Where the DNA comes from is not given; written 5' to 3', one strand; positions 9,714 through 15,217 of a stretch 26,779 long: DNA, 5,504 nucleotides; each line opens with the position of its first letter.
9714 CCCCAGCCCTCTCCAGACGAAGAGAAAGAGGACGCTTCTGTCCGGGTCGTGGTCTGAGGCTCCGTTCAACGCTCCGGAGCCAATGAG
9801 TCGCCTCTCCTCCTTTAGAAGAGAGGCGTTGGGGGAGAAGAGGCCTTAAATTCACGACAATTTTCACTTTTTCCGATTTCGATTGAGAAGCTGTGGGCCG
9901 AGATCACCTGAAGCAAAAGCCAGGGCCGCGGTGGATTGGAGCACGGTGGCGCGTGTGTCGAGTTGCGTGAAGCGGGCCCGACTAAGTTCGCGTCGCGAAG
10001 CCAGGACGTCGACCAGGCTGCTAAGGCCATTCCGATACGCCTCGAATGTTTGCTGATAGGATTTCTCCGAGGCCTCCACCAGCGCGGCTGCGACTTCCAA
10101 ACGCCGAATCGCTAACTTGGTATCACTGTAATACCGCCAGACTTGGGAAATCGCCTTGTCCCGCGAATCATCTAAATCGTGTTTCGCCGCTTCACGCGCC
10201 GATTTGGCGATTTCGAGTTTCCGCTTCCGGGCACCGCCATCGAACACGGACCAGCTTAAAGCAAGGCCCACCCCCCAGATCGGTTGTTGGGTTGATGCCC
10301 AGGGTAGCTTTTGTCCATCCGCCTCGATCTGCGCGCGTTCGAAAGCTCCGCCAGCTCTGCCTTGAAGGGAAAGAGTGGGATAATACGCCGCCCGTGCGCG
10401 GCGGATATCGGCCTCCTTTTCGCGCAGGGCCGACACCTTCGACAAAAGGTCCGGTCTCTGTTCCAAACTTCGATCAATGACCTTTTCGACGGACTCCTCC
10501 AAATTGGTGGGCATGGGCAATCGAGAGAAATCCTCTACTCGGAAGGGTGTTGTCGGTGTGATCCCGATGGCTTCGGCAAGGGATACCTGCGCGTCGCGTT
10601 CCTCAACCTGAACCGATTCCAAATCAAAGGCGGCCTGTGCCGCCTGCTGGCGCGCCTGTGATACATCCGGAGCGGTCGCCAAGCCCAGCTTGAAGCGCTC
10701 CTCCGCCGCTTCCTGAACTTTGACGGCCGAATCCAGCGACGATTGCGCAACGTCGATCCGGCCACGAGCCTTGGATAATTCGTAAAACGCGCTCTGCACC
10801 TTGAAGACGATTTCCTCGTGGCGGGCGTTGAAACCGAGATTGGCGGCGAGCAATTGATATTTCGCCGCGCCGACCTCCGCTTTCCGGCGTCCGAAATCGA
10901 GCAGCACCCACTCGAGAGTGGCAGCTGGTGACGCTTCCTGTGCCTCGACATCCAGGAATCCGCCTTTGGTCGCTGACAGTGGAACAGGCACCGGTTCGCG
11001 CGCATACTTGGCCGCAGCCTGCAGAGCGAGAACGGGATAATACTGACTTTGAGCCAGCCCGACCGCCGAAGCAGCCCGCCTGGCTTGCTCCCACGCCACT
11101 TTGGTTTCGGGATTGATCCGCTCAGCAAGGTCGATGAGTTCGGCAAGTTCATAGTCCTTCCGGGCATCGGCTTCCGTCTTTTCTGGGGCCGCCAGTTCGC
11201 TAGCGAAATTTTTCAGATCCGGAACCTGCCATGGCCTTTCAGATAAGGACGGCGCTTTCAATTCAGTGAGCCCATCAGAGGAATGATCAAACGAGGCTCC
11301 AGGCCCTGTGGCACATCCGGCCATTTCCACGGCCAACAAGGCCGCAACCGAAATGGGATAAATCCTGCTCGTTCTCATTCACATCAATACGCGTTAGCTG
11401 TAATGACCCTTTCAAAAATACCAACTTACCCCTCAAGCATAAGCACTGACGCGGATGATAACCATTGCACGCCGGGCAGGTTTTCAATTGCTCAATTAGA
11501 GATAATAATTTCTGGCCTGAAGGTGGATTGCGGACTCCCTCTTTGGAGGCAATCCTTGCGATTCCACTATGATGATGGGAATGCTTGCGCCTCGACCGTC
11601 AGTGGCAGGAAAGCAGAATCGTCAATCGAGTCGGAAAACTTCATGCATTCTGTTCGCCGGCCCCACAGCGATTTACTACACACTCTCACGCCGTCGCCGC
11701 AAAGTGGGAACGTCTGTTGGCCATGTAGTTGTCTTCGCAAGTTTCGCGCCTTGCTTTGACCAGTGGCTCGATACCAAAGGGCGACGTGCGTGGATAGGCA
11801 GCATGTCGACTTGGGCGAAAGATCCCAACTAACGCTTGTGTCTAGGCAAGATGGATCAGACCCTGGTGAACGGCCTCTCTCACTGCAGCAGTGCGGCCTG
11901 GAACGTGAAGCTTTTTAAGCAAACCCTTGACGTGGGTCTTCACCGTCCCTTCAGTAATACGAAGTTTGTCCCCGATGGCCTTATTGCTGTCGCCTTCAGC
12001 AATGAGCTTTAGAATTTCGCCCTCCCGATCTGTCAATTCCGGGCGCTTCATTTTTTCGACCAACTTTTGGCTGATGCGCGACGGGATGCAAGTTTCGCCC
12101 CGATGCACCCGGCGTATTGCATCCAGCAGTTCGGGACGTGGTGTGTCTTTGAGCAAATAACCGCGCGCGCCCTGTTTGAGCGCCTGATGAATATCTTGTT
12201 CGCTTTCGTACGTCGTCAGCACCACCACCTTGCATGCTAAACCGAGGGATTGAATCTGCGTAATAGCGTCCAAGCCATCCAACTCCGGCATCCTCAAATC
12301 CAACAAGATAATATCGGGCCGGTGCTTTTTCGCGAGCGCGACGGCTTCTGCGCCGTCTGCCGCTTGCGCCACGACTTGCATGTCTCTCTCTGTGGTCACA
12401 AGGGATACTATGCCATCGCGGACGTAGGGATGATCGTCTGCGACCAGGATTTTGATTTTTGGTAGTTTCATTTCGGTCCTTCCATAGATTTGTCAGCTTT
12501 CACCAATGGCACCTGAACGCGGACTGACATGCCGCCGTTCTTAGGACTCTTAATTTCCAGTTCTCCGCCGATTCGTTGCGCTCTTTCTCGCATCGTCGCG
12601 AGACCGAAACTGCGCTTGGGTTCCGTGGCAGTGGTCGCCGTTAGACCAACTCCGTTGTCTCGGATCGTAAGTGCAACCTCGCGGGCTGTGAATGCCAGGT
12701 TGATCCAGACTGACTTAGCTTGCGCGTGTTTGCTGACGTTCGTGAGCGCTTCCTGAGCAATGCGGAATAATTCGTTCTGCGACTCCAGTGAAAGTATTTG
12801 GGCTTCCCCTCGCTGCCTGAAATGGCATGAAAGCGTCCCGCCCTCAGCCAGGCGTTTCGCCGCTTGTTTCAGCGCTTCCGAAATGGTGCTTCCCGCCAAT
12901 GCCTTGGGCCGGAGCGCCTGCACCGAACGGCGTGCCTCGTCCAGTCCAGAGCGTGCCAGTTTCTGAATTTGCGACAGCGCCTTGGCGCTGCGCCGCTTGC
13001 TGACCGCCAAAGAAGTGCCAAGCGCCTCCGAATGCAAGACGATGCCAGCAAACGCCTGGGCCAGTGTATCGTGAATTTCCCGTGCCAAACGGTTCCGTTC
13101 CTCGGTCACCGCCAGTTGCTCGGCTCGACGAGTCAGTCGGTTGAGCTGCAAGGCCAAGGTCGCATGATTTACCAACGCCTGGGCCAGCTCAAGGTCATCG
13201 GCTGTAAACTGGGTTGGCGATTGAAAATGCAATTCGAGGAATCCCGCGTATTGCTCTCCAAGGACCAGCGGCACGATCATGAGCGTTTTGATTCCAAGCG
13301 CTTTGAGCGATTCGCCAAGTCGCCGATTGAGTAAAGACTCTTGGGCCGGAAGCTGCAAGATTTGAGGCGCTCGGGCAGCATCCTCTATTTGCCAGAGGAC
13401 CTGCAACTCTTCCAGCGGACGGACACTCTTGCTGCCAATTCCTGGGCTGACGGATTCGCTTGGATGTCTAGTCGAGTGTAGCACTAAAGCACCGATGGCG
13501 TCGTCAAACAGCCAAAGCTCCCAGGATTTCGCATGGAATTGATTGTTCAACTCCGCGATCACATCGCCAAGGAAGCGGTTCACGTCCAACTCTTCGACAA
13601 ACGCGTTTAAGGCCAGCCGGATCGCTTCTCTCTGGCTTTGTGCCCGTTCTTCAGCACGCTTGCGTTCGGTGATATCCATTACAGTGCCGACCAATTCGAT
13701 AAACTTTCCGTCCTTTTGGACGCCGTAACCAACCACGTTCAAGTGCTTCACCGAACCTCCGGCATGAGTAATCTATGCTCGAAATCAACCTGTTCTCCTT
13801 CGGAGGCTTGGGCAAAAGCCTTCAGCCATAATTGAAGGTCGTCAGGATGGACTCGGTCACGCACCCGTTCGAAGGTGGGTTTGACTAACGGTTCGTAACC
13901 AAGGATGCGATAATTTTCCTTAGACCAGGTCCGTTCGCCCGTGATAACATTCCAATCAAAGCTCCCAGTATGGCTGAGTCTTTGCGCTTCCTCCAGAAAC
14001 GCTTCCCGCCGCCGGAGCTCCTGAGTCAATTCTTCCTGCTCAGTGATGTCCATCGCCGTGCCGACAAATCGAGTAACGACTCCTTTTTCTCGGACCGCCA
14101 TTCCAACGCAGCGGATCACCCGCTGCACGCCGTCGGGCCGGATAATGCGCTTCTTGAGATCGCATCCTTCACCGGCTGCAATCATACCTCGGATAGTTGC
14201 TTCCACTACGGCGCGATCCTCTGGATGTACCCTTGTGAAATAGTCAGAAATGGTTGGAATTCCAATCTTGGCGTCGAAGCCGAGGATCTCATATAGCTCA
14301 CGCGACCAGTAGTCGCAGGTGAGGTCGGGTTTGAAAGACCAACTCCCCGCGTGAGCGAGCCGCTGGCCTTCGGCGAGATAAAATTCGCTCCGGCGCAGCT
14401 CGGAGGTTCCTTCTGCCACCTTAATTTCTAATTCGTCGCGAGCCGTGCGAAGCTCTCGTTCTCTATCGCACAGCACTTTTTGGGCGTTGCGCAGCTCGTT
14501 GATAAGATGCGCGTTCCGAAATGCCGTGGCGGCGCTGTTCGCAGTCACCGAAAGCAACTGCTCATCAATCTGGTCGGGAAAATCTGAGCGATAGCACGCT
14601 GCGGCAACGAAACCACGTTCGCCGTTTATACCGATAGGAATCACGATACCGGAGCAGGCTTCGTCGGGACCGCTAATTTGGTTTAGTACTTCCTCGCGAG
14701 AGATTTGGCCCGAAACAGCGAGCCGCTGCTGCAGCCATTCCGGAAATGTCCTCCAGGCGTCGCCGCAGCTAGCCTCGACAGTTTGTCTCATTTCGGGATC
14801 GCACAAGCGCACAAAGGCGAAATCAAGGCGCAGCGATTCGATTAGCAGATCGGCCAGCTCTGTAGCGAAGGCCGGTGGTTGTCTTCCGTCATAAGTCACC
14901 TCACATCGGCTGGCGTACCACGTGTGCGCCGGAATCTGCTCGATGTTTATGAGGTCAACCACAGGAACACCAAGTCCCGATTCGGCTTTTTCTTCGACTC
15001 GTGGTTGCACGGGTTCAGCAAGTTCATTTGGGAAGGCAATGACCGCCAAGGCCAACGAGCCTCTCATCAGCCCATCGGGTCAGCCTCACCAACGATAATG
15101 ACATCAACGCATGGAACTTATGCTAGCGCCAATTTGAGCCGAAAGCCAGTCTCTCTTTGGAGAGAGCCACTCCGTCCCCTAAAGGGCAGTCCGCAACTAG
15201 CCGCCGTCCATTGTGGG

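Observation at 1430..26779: Candidate self-provisioning module: acyl-CoA detox and respiration genes packaged with only the entry steps of their cofactor pathways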

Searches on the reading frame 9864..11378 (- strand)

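Call 3: search_protein_families(library=ncbifam, proteins=[window:9864-11378:-])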
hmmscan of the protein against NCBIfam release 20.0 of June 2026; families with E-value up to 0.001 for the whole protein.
window:9864-11378:- (504 aa): 8 families
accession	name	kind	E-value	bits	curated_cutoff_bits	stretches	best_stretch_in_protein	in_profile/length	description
TIGR01844.1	type_I_sec_TolC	subfamily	8.9e-46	156.7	225.15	1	77-500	4-407/414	TolC family outer membrane protein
TIGR01845.1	outer_NodT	subfamily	1.4e-40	139.5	210.05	1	14-490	2-457/460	efflux transporter outer membrane subunit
NF007002.0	PRK09465.1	equivalog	7e-19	67.7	495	1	76-496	24-429/460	outer membrane channel protein TolC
NF052390.1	efflux_OMP_AbuO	equivalog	1.1e-17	63.9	700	2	232-493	182-433/447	multidrug efflux outer membrane protein AbuO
NF033143.1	efflux_OM_AdeK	equivalog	6.7e-16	58.1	900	1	162-464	140-432/480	multidrug efflux RND transporter AdeIJK outer membrane channel subunit AdeK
NF033142.1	efflux_OM_AdeC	exception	1.7e-14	53.3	975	1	162-468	139-436/465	multidrug efflux RND transporter AdeABC outer membrane channel subunit AdeC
NF047721.1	ToxDrgExpTdeA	equivalog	1.2e-12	47.6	550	1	160-486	130-445/455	toxin/drug exporter TdeA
NF007347.1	PRK09837.1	subfamily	3.4e-08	32.8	598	1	76-476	62-441/461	Cu(I)/Ag(I) efflux RND transporter outer membrane protein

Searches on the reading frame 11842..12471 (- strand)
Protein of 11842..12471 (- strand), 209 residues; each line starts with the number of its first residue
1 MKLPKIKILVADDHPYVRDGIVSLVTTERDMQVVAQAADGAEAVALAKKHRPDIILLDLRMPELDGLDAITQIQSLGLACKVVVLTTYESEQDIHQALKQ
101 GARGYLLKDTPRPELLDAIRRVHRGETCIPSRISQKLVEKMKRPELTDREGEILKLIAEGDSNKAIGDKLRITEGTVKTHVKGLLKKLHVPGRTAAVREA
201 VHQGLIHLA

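Call 4: search_protein_families(library=ncbifam, proteins=[window:11842-12471:-])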
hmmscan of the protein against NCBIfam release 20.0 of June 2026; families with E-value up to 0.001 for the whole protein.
window:11842-12471:- (209 aa): 104 families (the best 25 are shown)
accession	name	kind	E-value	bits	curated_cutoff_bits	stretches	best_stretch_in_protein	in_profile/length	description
NF007935.0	PRK10651.1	equivalog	7.1e-55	185.5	250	1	6-196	7-206/216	two-component system response regulator NarL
NF052445.1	RespRegMctR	equivalog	9.2e-50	168.9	300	1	5-205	1-204/205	two-component system response regulator MctR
NF047785.1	respo_reg_MadR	equivalog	1e-49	168.7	300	1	6-206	1-209/209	MadR family response regulator transcription factor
NF007708.0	PRK10403.1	equivalog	1.9e-45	154.9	343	1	6-197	7-205/215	nitrate/nitrite response regulator protein NarP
NF011896.0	PRK15369.1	equivalog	2e-42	145.2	242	1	5-194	3-198/211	two component system response regulator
NF007018.1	PRK09483.1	equivalog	3.1e-33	115.2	280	1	6-206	2-209/217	UvrY/SirA/GacA family response regulator transcription factor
NF007685.0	PRK10360.1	equivalog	6.8e-27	94.6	258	1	6-191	2-183/196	response regulator transcription factor UhpA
NF001965.0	PRK00742.1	subfamily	3e-22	79.3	293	1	5-110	3-109/357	chemotaxis-specific protein-glutamate methyltransferase CheB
NF041367.1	CheY_Halo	equivalog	3e-21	75.9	200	1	8-122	1-113/114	chemotaxis protein CheY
NF041830.1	RR_TF_ErdR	exception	3.1e-21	76.1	390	1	7-196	3-201/213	response regulator transcription factor ErdR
NF007403.0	PRK09935.1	equivalog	2.7e-20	72.9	271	1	7-190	5-194/210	fimbria biosynthesis transcriptional regulator FimZ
TIGR02875.1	spore_0_A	equivalog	3.9e-19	68.9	200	1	5-159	2-158/262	sporulation transcription factor Spo0A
NF008677.0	PRK11697.1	equivalog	4.6e-19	68.7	246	1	6-127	2-120/238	two-component system response regulator BtsR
NF007419.0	PRK09958.1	equivalog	6.5e-19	68.3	251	1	9-189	4-187/204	acid-sensing system DNA-binding response regulator EvgA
NF006900.1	PRK09390.1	equivalog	1.1e-18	67.6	255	1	6-202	5-199/203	response regulator FixJ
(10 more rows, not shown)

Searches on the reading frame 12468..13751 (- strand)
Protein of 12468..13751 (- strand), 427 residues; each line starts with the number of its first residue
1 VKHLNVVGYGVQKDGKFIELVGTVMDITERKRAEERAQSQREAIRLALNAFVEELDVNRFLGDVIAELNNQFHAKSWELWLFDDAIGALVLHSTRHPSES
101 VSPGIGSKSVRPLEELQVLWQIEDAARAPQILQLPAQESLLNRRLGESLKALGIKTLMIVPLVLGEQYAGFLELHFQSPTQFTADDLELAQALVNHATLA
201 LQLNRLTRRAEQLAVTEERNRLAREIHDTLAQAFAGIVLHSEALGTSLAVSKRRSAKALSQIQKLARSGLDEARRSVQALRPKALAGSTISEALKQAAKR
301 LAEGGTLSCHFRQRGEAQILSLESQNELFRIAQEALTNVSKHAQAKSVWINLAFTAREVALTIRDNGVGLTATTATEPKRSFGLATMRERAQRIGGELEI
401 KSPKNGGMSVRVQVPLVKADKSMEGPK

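Call 4: search_protein_families(library=ncbifam, proteins=[window:12468-13751:-])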
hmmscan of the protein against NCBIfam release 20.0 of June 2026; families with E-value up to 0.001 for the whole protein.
window:12468-13751:- (427 aa): 9 families
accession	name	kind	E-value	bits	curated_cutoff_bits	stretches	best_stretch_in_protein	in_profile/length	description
NF008184.0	PRK10935.1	equivalog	4e-33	114.9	553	1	153-418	302-561/565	nitrate/nitrite two-component system sensor histidine kinase NarQ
NF008649.0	PRK11644.1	equivalog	4.2e-32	111.6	408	1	198-417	281-497/499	signal transduction histidine-protein kinase/phosphatase UhpB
NF052531.1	Strep_LiaS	equivalog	9.6e-32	110.5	450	1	198-417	111-328/328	envelope stress sensor histidine kinase LiaS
NF007896.0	PRK10600.1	equivalog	2.2e-31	109.2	578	1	177-414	349-583/598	nitrate/nitrite two-component system sensor histidine kinase NarX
NF052443.1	SensHisKinMctS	equivalog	7.2e-31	107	700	1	202-417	235-449/457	two-component system sensor histidine kinase MctS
NF047786.1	his_kin_MadS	equivalog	1.4e-28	100.2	500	1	205-415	217-434/434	MadS family sensor histidine kinase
NF047322.1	HK_morpho_MacS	equivalog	2.3e-17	63.2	300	1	204-415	168-367/367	MacS family sensor histidine kinase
NF040691.1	MtrAB_MtrB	equivalog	1.4e-07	30.9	450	1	295-420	356-496/507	MtrAB system histidine kinase MtrB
NF008298.1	PRK11086.1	subfamily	0.00038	19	520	1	335-416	435-525/529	DcuS/MalK family sensor histidine kinase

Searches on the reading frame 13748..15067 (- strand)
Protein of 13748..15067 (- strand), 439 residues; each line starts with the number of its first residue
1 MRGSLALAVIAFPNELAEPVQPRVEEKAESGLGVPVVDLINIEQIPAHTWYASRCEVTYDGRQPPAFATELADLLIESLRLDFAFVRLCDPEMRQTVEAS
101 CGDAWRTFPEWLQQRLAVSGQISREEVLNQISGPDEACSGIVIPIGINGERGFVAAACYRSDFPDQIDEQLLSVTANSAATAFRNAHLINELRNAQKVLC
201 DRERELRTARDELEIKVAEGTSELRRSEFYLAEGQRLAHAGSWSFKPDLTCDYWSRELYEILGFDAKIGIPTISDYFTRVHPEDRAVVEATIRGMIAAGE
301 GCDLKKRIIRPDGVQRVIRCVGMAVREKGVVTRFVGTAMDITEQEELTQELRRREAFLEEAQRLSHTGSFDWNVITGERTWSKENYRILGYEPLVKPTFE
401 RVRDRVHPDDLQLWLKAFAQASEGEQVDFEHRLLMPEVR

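Call 4: search_protein_families(library=ncbifam, proteins=[window:13748-15067:-])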
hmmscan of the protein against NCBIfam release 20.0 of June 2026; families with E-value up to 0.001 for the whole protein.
window:13748-15067:- (439 aa): 5 families
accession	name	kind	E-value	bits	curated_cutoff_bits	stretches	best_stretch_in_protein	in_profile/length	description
NF007298.0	PRK09776.1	equivalog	8.4e-18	63.7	1135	1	243-351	443-550/1111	diguanylate cyclase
NF052573.1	HisKinEspAMyxo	equivalog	2.8e-12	45.5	1400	2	231-359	132-261/755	serine histidine kinase EspA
NF041777.1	sens_FixL_Rhizob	equivalog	3.9e-12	45.6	850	1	240-358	7-125/485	sensor protein FixL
NF053781.1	cdiGMPphdstlr2612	equivalog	4.8e-12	44.4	1600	1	261-432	492-665/1268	Tlr1612 family c-di-GMP phosphodiesterase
TIGR00229.1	sensory_box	domain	4.4e-07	30.1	22.9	1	241-351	17-126/126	PAS domain S-box protein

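Call 5: search_protein_families(library=pfam, proteins=[window:13748-15067:-])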
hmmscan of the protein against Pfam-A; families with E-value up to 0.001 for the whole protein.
window:13748-15067:- (439 aa): 1 family
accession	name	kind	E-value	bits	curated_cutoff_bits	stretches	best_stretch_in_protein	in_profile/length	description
PF08447.18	PAS_3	-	1.6e-20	73.6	25.6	2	253-338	3-89/89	PAS fold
